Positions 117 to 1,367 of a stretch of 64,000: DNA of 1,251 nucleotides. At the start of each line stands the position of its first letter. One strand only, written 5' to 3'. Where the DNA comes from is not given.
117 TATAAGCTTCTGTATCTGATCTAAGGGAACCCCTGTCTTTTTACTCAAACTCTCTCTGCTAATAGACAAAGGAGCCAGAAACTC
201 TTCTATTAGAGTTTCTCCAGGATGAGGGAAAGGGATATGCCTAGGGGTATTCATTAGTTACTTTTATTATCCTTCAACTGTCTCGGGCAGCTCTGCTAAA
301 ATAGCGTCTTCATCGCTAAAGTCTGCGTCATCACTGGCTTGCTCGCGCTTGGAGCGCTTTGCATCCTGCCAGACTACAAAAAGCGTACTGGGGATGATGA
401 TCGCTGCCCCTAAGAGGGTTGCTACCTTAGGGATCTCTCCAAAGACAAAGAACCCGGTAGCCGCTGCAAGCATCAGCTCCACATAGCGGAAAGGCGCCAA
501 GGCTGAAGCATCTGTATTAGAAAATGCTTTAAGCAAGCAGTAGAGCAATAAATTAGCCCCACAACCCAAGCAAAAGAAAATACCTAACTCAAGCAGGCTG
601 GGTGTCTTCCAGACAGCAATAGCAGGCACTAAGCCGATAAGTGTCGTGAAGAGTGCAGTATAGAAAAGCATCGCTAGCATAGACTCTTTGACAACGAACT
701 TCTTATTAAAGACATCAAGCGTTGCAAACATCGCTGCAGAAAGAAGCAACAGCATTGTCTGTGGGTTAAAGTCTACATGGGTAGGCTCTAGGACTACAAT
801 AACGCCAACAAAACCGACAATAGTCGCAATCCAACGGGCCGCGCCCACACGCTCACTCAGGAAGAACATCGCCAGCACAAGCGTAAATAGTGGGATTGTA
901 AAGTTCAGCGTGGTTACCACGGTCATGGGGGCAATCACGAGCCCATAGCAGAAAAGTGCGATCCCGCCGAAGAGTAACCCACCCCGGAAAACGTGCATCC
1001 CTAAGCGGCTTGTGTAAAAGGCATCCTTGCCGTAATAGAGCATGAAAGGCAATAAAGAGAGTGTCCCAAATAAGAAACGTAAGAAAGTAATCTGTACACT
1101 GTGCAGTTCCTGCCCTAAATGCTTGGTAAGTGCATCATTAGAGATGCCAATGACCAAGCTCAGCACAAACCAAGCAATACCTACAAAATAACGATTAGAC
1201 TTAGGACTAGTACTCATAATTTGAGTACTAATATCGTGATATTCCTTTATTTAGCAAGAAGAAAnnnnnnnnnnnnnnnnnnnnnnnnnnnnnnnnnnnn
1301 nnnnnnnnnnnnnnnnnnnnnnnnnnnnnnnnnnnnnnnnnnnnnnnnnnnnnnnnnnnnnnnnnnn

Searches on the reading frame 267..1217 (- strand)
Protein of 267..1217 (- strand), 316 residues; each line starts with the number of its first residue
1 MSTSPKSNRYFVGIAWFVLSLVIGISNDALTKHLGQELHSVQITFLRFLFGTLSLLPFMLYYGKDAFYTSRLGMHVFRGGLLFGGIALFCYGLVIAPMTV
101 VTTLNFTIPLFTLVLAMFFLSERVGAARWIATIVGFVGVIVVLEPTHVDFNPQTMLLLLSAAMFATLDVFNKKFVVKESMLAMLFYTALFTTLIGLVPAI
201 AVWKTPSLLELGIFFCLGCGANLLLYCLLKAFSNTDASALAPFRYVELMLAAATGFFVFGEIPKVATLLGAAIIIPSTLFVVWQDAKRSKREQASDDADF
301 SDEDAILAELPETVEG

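Call 32: find_encoding_contigs(protein=window:267-1217:-, flank=10000, max_places=1)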
Protein window:267-1217:- (316 aa): 10 contigs read that carry it; 1 place shown.
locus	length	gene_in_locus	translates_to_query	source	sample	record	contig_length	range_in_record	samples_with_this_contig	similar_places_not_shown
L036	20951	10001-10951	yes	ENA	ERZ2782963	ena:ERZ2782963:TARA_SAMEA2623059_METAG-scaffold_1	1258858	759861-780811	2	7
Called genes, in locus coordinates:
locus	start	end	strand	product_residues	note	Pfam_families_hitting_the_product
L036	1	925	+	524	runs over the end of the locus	PF00989:PAS (faint), PF02518:HATPase_c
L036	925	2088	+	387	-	PF00072:Response_reg, PF13487:HD_5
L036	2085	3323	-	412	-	PF00072:Response_reg, PF08668:HDOD, PF01966:HD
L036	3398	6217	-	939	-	PF00005:ABC_tran (faint), PF02463:SMC_N (faint), PF03193:RsgA_GTPase (faint), PF13175:AAA_15 (faint), PF13191:AAA_16 (faint), PF13476:AAA_23 (faint), PF17760:UvrA_inter, PF17755:UvrA_DNA-bind, +3 more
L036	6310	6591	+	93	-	PF00462:Glutaredoxin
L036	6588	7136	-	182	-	PF00156:Pribosyltran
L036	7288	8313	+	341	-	PF00005:ABC_tran, PF13304:AAA_21 (faint)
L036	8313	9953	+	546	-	PF01547:SBP_bac_1 (faint), PF13416:SBP_bac_8, PF13531:SBP_bac_11 (weak), PF13343:SBP_bac_6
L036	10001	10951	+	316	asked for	PF00892:EamA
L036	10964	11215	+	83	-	-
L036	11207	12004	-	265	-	PF03096:Ndr (weak), PF00561:Abhydrolase_1, PF12146:Hydrolase_4, PF12697:Abhydrolase_6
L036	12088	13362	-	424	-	-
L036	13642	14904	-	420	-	-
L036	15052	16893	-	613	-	-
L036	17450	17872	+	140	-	PF20358:DUF6653 (weak)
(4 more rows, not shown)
